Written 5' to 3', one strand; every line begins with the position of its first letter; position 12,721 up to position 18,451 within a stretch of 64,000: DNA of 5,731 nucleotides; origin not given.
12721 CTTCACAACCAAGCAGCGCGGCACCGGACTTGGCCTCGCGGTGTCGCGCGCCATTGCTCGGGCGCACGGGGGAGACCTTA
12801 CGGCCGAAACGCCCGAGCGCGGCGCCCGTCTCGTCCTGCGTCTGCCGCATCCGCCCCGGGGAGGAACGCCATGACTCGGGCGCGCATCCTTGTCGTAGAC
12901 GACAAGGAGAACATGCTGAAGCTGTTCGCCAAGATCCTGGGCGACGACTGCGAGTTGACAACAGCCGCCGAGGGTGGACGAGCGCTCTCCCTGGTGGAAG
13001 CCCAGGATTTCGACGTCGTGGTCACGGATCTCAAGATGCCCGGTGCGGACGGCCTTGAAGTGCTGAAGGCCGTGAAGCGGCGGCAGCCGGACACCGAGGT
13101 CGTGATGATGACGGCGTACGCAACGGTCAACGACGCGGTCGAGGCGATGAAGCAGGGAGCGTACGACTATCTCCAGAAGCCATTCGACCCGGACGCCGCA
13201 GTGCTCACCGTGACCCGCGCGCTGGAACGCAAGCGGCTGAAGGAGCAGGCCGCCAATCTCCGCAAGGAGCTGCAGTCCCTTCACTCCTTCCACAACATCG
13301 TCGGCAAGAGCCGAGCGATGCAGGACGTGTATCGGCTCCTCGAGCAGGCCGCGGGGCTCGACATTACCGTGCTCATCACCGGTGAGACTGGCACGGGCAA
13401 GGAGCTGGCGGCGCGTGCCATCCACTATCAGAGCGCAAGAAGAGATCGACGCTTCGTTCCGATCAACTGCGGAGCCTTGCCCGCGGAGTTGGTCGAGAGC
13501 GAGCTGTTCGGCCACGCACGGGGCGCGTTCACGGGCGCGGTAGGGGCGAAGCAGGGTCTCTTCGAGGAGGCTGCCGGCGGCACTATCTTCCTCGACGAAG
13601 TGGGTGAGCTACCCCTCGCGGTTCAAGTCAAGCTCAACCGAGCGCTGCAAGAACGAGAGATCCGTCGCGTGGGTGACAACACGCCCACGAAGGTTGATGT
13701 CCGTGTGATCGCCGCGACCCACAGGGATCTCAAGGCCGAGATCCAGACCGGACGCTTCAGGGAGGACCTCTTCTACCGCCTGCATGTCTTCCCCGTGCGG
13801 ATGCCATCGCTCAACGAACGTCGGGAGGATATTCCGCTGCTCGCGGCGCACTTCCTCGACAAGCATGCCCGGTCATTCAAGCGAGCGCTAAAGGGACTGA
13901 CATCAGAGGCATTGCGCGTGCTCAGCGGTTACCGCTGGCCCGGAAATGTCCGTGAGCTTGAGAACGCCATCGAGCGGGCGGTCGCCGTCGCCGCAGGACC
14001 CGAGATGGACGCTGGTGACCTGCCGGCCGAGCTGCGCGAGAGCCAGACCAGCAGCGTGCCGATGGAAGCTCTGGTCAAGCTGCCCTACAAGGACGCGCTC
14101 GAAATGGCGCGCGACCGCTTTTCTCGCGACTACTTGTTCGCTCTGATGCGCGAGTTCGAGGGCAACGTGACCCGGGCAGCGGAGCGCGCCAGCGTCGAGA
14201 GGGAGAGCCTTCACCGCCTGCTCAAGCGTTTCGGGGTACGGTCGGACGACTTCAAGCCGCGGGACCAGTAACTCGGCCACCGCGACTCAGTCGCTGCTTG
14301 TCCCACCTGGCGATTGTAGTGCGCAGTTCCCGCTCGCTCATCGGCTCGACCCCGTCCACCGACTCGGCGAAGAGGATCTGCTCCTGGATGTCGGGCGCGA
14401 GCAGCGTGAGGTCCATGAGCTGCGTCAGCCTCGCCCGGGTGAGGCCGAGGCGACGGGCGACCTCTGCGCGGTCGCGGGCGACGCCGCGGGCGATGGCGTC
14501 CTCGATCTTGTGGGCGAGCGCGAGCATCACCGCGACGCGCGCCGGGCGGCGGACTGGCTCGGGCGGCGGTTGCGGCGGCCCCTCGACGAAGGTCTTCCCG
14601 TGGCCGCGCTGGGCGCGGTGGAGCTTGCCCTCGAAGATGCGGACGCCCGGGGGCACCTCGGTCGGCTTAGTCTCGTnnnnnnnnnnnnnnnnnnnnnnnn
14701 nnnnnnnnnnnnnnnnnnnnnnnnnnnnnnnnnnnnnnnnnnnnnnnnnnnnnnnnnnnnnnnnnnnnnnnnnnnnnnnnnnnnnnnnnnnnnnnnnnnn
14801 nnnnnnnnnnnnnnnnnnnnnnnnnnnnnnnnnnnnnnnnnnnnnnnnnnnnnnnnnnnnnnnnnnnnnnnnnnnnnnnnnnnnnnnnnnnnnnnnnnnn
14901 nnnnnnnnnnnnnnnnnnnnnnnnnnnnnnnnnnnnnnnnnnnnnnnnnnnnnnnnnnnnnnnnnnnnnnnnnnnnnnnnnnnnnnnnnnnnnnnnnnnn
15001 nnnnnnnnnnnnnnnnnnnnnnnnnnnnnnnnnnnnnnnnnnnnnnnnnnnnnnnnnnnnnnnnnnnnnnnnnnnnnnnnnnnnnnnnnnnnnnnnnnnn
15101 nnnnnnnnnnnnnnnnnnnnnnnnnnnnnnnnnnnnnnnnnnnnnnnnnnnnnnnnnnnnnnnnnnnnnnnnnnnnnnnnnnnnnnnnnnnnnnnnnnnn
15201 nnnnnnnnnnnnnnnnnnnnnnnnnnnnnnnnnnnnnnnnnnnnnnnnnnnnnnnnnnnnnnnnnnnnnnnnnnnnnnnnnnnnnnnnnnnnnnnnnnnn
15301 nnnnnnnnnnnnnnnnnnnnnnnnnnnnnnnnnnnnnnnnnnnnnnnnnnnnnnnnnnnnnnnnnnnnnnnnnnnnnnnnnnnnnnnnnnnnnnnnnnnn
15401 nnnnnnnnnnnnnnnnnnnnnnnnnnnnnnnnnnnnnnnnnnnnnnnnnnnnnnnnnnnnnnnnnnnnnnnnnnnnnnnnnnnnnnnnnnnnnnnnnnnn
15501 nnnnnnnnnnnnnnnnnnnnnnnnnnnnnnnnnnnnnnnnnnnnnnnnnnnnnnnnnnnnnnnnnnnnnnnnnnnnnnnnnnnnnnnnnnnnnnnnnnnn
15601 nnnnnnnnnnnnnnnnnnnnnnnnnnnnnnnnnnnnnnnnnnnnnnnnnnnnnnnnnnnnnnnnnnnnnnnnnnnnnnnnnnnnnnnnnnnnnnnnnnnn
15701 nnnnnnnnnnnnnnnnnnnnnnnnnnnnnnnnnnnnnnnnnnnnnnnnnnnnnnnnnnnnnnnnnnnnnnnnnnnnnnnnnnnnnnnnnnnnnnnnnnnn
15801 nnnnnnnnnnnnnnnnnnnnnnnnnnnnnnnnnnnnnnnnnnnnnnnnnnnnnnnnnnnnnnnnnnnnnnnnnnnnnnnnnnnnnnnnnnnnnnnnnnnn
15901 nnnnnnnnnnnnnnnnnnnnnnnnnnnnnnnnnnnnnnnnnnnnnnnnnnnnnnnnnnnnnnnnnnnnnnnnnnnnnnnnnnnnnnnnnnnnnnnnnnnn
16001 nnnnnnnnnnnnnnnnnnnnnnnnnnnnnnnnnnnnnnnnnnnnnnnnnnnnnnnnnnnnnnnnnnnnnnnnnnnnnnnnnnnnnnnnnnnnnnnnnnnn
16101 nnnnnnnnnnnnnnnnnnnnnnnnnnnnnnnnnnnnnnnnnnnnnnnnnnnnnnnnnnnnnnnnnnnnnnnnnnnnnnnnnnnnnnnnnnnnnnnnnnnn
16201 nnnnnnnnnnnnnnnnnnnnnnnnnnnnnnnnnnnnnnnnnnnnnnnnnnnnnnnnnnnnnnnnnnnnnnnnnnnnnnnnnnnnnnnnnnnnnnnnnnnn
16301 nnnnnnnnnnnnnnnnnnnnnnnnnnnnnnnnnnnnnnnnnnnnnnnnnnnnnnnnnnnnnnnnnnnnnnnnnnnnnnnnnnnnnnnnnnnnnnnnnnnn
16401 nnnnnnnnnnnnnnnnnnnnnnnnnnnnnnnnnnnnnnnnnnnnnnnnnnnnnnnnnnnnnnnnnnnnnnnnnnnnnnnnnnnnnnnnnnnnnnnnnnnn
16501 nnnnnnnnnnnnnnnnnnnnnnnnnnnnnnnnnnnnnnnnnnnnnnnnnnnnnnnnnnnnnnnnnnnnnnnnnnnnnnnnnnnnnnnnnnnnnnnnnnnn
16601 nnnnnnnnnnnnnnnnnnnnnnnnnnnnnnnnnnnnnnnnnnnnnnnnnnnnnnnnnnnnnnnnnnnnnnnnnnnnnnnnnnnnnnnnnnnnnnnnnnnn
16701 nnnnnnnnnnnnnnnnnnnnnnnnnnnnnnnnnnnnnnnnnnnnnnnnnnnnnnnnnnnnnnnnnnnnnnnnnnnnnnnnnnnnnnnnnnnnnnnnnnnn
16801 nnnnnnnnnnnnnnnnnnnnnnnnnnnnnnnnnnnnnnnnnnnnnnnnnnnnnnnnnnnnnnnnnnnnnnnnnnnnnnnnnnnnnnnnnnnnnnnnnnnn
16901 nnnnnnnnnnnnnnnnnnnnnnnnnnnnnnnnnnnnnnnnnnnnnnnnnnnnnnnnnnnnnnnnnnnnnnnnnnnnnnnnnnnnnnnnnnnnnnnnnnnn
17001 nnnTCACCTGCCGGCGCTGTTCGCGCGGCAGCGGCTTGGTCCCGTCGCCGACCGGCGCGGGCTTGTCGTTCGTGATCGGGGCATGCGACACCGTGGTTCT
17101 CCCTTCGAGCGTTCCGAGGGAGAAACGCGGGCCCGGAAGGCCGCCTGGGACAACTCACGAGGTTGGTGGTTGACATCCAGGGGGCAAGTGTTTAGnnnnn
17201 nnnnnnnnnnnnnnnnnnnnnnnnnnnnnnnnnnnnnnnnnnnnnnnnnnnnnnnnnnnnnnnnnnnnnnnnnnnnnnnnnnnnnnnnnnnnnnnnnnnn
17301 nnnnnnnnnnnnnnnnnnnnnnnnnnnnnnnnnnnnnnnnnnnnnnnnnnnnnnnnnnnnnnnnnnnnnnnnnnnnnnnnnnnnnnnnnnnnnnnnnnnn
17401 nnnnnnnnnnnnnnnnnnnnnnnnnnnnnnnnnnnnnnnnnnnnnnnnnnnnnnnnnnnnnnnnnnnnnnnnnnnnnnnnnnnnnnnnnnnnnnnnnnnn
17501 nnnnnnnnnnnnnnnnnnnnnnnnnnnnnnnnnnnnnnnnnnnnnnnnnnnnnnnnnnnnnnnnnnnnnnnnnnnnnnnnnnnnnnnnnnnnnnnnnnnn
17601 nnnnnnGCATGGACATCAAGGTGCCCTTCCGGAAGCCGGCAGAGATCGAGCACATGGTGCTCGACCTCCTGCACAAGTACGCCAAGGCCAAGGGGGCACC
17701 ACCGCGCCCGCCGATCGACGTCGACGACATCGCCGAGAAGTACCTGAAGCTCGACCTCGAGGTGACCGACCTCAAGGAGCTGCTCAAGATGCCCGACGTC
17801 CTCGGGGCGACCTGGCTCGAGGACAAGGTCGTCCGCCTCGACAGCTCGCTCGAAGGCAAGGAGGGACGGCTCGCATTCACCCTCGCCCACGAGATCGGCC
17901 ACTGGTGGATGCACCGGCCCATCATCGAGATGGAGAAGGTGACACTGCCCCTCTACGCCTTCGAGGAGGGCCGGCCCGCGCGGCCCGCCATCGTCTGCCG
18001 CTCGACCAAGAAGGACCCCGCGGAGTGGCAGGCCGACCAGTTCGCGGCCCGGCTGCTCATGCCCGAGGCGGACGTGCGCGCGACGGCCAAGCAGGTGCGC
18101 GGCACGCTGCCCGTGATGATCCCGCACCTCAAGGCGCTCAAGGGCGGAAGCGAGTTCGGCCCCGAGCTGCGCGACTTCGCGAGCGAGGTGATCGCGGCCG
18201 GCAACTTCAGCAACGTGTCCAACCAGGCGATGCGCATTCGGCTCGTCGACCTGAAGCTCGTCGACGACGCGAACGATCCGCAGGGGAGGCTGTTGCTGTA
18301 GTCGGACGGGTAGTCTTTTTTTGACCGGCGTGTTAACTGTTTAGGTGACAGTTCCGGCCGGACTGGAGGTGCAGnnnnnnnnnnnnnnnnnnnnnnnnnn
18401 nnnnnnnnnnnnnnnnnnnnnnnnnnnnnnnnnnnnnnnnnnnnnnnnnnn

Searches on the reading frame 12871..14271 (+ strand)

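Call 11: search_protein_families(library=pfam, proteins=[window:12871-14271:+], max_evalue=0.01)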
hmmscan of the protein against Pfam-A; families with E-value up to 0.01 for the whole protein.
window:12871-14271:+ (466 aa): 9 families
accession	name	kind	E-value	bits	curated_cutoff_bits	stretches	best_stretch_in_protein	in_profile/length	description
PF00158.32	Sigma54_activat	-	1.1e-70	237.1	20.2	1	143-309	1-167/168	Sigma-54 interaction domain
PF00072.30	Response_reg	-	3.9e-29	101.5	30.2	1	6-110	1-106/111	Response regulator receiver domain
PF25601.1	AAA_lid_14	-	9.4e-29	99.5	27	1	316-395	2-81/87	AAA+ ATPase lid domain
PF14532.12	Sigma54_activ_2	-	3e-21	76.5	25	1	144-314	1-138/138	Sigma-54 interaction domain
PF07728.20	AAA_5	-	2.6e-07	31.2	22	1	167-285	2-123/139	AAA domain (dynein-related subfamily)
PF00004.35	AAA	-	0.0002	22.3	21.2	1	167-300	1-127/131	ATPase family associated with various cellular activities (AAA)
PF13191.12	AAA_16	-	0.001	20.1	32.6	1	143-219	2-85/167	AAA ATPase domain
PF02954.25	HTH_8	-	0.0025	17.9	22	1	416-454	4-42/42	Bacterial regulatory protein, Fis family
PF01078.27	Mg_chelatase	-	0.0049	16.7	20.3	0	223-267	94-140/207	Magnesium chelatase, subunit ChlI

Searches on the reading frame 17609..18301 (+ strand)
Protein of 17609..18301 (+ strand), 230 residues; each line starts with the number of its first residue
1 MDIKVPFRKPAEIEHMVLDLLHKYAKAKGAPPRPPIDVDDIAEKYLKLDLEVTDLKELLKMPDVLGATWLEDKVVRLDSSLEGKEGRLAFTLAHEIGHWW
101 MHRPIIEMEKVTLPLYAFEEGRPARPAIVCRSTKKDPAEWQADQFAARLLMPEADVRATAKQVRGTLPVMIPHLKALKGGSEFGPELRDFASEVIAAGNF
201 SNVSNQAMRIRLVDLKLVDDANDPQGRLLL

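Call 11: search_protein_families(library=pfam, proteins=[window:17609-18301:+], max_evalue=0.01)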
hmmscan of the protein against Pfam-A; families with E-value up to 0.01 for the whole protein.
window:17609-18301:+ (230 aa): 2 families
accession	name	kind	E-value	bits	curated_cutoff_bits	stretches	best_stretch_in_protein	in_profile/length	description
PF06114.19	Peptidase_M78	-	1.5e-10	41.4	22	1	71-164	27-100/123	IrrE N-terminal-like domain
PF01435.24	Peptidase_M48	-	0.0016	18.7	20.3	0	84-109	61-86/186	Peptidase family M48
